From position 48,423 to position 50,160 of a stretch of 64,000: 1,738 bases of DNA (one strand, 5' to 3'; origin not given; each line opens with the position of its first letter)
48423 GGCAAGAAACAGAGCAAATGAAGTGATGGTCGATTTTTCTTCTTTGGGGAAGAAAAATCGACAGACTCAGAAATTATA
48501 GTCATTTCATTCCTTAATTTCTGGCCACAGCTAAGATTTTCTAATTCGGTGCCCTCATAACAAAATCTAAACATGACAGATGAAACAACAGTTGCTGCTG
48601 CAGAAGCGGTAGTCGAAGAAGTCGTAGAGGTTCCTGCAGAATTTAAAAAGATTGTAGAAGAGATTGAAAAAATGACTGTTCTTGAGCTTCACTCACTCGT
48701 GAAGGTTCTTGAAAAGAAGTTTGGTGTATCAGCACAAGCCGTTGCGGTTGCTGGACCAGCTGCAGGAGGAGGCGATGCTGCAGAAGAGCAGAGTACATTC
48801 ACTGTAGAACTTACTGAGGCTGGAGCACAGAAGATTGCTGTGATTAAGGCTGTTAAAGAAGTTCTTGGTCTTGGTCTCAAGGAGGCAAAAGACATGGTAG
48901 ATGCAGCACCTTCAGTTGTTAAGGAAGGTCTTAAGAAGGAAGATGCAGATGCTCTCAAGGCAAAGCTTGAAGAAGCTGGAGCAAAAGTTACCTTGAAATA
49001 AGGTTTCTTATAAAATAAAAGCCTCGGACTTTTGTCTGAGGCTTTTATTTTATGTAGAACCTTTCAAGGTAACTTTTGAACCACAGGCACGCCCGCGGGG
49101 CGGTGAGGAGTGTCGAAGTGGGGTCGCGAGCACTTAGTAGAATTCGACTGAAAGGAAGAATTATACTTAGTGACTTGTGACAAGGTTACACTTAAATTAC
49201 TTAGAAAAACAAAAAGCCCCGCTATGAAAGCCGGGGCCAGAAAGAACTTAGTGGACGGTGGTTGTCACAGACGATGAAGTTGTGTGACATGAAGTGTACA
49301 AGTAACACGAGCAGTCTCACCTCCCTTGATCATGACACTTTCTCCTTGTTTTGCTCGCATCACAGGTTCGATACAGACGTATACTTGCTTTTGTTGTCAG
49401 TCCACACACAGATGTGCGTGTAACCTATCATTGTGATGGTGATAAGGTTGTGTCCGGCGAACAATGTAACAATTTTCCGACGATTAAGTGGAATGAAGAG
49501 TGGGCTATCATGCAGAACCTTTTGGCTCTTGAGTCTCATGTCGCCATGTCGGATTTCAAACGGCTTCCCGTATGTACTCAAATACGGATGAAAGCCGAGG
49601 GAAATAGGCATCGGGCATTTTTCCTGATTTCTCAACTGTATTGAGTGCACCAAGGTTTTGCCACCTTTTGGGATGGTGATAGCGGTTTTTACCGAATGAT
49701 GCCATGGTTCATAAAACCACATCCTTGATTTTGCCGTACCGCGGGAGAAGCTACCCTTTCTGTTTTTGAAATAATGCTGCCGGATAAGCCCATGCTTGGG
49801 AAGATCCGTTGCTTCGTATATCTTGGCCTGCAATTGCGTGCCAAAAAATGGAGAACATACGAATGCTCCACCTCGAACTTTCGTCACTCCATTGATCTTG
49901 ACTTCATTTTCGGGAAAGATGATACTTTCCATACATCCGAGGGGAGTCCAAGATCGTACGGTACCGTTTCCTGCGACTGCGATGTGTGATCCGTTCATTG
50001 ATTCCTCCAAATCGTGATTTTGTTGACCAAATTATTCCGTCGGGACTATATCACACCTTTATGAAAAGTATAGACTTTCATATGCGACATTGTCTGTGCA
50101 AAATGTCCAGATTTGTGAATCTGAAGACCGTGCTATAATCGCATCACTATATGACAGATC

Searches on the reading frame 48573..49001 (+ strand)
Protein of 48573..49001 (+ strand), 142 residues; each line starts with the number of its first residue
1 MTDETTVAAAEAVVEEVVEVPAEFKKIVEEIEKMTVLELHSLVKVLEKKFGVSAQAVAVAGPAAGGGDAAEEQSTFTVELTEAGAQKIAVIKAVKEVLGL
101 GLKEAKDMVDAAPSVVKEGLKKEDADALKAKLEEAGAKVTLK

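Call 59: search_protein_families(library=pfam, proteins=[window:48573-49001:+], max_evalue=0.001)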
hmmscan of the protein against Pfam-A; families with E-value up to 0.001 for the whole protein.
window:48573-49001:+ (142 aa): 2 families
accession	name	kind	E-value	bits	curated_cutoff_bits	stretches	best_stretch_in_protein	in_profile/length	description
PF00542.24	Ribosomal_L12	-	1.4e-28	99.4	25.9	1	76-142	1-67/67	Ribosomal protein L7/L12 C-terminal domain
PF16320.10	Ribosomal_L12_N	-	5.6e-16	58.4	25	1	25-67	3-46/48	Ribosomal protein L7/L12 dimerisation domain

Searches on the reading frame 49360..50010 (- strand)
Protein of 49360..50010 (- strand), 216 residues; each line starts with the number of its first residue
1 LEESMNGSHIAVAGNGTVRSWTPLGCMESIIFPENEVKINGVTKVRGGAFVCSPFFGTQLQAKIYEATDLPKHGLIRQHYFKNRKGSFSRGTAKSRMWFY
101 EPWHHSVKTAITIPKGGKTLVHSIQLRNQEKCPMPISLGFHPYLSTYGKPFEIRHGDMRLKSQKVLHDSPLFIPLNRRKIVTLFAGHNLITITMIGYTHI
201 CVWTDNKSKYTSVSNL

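Call 59: search_protein_families(library=pfam, proteins=[window:49360-50010:-], max_evalue=0.001)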
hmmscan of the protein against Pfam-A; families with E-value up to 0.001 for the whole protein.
window:49360-50010:- (216 aa): 1 family
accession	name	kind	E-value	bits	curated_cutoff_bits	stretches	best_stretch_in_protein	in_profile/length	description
PF01263.26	Aldose_epim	-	0.00095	19.1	27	0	57-162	71-176/299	Aldose 1-epimerase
